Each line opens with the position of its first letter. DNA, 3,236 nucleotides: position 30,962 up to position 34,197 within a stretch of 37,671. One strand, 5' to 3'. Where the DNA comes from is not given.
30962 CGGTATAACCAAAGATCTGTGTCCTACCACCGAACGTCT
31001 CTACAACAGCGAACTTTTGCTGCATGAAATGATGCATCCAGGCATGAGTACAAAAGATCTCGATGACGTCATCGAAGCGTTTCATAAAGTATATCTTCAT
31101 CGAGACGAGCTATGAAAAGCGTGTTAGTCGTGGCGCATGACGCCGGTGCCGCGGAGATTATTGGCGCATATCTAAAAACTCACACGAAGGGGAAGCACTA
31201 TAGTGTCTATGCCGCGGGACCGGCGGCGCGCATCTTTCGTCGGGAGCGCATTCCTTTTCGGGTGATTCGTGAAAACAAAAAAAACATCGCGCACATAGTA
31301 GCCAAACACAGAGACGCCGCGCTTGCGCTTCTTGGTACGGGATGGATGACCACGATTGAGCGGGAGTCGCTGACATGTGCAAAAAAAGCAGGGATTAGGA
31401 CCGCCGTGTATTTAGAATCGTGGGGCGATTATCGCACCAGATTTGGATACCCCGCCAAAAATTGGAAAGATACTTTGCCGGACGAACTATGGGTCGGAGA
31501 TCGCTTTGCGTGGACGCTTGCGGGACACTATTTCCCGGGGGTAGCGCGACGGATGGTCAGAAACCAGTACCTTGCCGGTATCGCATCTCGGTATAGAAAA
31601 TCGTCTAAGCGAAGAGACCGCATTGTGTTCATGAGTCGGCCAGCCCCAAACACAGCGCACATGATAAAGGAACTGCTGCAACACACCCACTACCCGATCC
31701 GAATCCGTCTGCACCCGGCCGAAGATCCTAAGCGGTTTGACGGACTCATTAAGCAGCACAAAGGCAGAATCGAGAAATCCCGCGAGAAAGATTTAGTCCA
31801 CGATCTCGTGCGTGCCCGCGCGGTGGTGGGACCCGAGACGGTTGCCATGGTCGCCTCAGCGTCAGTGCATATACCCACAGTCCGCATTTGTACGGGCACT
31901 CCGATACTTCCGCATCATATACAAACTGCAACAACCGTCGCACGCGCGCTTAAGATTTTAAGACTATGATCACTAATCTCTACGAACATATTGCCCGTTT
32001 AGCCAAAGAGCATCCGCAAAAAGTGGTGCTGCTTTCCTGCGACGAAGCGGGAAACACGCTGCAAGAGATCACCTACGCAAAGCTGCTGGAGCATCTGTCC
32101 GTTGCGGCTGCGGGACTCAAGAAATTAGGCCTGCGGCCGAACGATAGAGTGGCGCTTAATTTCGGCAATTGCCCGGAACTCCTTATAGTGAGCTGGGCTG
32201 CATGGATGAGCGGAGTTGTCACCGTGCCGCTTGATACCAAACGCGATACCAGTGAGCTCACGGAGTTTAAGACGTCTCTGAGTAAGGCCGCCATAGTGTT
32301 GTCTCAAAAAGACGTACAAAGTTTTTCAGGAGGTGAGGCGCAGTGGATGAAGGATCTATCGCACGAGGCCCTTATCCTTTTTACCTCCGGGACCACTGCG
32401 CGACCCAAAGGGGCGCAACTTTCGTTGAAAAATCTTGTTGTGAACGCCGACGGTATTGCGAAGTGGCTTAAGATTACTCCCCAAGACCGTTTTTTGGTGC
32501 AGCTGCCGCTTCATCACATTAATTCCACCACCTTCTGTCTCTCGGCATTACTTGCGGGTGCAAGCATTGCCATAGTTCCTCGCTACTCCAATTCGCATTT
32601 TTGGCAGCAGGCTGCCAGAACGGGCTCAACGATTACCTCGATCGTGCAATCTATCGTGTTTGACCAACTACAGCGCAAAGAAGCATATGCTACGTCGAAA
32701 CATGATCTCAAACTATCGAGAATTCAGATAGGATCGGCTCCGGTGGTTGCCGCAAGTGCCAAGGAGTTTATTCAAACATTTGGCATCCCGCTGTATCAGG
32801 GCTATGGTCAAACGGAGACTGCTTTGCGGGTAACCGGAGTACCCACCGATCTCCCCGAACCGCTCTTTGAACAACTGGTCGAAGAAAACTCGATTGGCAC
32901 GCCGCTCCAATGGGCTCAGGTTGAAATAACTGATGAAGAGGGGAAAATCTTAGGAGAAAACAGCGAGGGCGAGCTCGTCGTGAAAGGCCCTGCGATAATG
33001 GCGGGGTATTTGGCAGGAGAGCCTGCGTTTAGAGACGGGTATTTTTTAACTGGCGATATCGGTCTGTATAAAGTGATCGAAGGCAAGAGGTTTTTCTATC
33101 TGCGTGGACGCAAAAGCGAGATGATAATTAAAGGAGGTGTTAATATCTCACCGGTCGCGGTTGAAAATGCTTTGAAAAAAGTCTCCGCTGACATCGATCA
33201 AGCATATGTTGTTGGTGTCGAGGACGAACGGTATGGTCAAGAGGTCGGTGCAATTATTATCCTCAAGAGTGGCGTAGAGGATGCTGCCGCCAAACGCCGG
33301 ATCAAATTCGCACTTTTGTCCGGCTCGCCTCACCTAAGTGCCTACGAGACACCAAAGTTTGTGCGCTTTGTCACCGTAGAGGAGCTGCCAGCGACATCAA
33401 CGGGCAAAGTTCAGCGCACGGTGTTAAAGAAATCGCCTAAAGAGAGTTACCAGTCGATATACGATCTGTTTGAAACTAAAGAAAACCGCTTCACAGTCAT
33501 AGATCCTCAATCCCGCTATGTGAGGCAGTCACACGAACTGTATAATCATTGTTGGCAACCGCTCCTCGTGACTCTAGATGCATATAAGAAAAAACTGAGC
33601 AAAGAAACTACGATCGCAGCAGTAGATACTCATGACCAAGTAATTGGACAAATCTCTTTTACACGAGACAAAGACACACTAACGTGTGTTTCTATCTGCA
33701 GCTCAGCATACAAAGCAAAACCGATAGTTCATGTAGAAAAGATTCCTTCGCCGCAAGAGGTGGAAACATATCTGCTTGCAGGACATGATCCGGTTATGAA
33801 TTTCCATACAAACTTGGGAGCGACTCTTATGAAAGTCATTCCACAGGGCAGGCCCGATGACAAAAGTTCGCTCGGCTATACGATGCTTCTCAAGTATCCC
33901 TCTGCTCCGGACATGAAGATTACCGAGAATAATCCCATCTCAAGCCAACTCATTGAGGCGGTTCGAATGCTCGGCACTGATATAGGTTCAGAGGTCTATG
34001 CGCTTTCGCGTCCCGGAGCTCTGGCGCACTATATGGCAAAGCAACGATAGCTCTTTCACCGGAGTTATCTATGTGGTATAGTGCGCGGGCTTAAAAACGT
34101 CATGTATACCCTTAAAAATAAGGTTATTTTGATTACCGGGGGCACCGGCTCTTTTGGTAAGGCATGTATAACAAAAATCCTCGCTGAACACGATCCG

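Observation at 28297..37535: Pseudaminic-acid-like branch in scrambled order with no NeuB/PseI synthase and no clear PseG, ending at a terminator hairpin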

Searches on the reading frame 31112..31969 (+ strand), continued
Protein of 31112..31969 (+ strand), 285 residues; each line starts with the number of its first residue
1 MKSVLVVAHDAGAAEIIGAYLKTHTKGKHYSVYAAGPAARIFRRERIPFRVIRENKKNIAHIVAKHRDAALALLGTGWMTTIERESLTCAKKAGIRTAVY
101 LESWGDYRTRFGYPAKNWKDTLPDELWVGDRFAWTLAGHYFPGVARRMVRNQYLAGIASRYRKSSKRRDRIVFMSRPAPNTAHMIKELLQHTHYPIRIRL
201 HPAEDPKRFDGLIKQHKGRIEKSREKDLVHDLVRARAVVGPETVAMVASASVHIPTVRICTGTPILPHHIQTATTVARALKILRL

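Call 80: search_protein_families(library=pfam, proteins=[L041:10001-10789:+, L044:5025-5801:+, L055:10001-10738:+, L061:10001-10780:+, L066:10001-10840:+, L070:10001-10768:+, L074:10001-10780:+, L081:10001-10762:+, L085:10001-10789:+, L089:10001-10768:+], max_evalue=0.5)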
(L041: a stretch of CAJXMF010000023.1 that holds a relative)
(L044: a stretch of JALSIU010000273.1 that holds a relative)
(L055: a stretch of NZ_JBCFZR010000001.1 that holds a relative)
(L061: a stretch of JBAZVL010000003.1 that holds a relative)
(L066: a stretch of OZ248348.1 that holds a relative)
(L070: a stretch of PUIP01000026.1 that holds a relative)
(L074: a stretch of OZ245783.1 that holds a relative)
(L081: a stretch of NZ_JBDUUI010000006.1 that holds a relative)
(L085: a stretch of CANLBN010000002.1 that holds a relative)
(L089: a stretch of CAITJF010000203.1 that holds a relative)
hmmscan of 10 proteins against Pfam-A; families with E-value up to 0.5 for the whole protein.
L041:10001-10789:+ (263 aa): 0 families

L044:5025-5801:+ (259 aa): 0 families

L055:10001-10738:+ (246 aa): 0 families

L061:10001-10780:+ (260 aa): 0 families

L066:10001-10840:+ (280 aa): 0 families

L070:10001-10768:+ (256 aa): 1 family
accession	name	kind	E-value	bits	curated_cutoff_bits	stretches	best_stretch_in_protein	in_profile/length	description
PF22226.1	Mre11_C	-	0.21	12.2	27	1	11-28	3-20/44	Mre11 C-terminal Rad50-binding domain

L074:10001-10780:+ (260 aa): 0 families

L081:10001-10762:+ (254 aa): 0 families

L085:10001-10789:+ (263 aa): 0 families

L089:10001-10768:+ (256 aa): 1 family
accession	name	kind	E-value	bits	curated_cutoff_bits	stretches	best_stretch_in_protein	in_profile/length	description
PF06593.17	RBDV_coat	-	0.26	11.2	32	1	34-93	209-267/287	Raspberry bushy dwarf virus coat protein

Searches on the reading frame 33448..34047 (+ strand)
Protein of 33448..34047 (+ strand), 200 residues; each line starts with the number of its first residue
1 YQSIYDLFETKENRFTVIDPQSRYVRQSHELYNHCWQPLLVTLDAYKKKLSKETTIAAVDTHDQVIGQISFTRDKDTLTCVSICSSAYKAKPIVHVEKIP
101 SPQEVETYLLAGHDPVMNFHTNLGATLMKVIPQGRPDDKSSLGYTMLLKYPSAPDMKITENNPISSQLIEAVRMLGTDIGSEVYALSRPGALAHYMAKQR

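Call 55: find_homologous_proteins(query=window:33448-34047:+, max_evalue=0.001)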
Query window:33448-34047:+ (200 aa): 6 proteins with E <= 0.001 among 62 candidates.
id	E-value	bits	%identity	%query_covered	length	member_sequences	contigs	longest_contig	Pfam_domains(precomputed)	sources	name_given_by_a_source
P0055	1.0e-71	259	57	100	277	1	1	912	-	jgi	-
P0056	1.8e-60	222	55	98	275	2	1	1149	-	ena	-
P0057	4.7e-59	217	51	98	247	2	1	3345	-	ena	-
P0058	5.3e-58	214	52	99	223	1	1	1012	-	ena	-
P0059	4.4e-47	178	56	78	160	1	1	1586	-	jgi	jgi:hypothetical protein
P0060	2.9e-39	153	48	79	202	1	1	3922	-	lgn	-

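Call 64: predict_structure(alignment_id=A3)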
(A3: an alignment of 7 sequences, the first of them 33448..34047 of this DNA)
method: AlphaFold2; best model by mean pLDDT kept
length: 200 residues; sequences in the alignment: 7
mean_pLDDT: 91.4   pTM: 0.87
mean pLDDT of the five models: 91.4, 91.1, 90.7, 90.0, 89.5
residues with pLDDT >= 90: 152; 70-90: 42; 50-70: 3; < 50: 3
segments of 3 or more residues with pLDDT < 50: 1-3
pLDDT, mean of each block of 10 residues (from residue 1): 66 93 95 87 95 95 96 96 90 85 97 95 97 87 96 89 95 93 95 88
secondary structure, 60 per line:
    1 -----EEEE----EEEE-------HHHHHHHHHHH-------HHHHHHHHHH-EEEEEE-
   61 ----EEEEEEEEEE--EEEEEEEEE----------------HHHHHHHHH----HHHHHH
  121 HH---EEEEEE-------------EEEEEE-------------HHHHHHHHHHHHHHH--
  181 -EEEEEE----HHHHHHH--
elements in order: E6-9 E14-17 H25-35 H43-52 E54-59 E65-74 E77-85 H102-110 H115-122 E126-131 E145-150 H164-178 E182-187 H192-198

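Call 67: fold_search(model_id=the predicted structure, library=pdb)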
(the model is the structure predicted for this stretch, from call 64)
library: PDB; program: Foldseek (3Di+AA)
matches with E <= 10: 683; with E <= 0.001: 10
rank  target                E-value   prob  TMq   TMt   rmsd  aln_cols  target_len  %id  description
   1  7uci_B                3.0e-04  1.00  0.47  0.16   8.0       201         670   14  SxtA Methyltransferase and decarboxylase didomain in complex with Mn2+ and SAH (released 2022-06-01)
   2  7kpu_A                5.6e-04  0.99  0.33  0.34  12.9       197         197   10  Crystal structure of human NatD (NAA40) bound to a bisubstrate analogue with a C-3 linker (released 2021-06-16)
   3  9mto_A                6.3e-04  1.00  0.40  0.52  11.0       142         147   13  Crystal structure of acetyltransferase CBU0801 from Coxiella burnetii (released 2025-01-22)
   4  6sjy_A                6.7e-04  1.00  0.34  0.40  10.3       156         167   12  Diaminobutyrate acetyltransferase EctA from Paenibacillus lautus in complex with its product ADABA (released 2020-01-29)
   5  2ob0_A                7.2e-04  1.00  0.44  0.54   9.9       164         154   12  Human MAK3 homolog in complex with Acetyl-CoA (released 2006-12-26)
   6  9ynv_N                7.2e-04  1.00  0.28  0.17   9.4       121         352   17  Histone Acetyl Transferase (HAT) module of ctSAGA (released 2025-12-03)
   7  3d3s_B                8.1e-04  1.00  0.36  0.45  11.4       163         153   16  Crystal structure of L-2,4-diaminobutyric acid acetyltransferase from Bordetella parapertussis (released 2008-07-15)
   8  9mto_B                8.6e-04  1.00  0.40  0.53  11.7       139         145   14  Crystal structure of acetyltransferase CBU0801 from Coxiella burnetii (released 2025-01-22)
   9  7daj_A                8.6e-04  1.00  0.37  0.48  11.7       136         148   16  The crystal structure of serotonin N-acetyltransferase in complex with acetyl-CoA from Oryza Sativa (released 2021-09-22)
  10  3juw_C                9.7e-04  1.00  0.46  0.54   8.9       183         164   14  Putative GnaT-family acetyltransferase from Bordetella pertussis. (released 2009-09-22)
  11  3d3s_D                1.0e-03  1.00  0.28  0.37   3.7        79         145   18  Crystal structure of L-2,4-diaminobutyric acid acetyltransferase from Bordetella parapertussis (released 2008-07-15)
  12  3fnc_A                1.0e-03  1.00  0.39  0.47  11.7       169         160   11  Crystal structure of a putative acetyltransferase from Listeria innocua (released 2009-01-27)
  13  6nbw_N                1.1e-03  1.00  0.37  0.44  11.4       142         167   12  Ternary Complex of Beta/Gamma-Actin with Profilin and AnCoA-NAA80 (released 2020-01-29)
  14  7dak_A                1.2e-03  1.00  0.35  0.46  11.9       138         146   15  The crystal structure of a serotonin N-acetyltransferase in complex with 5-Methoxytryptamine and acetyl-CoA from Oryza (released 2021-09-22)
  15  2jlm_F                1.5e-03  1.00  0.39  0.43  12.2       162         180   12  Structure of a Putative Acetyltransferase (ACIAD1637) from Acinetobacter baylyi ADP1 (released 2009-01-20)
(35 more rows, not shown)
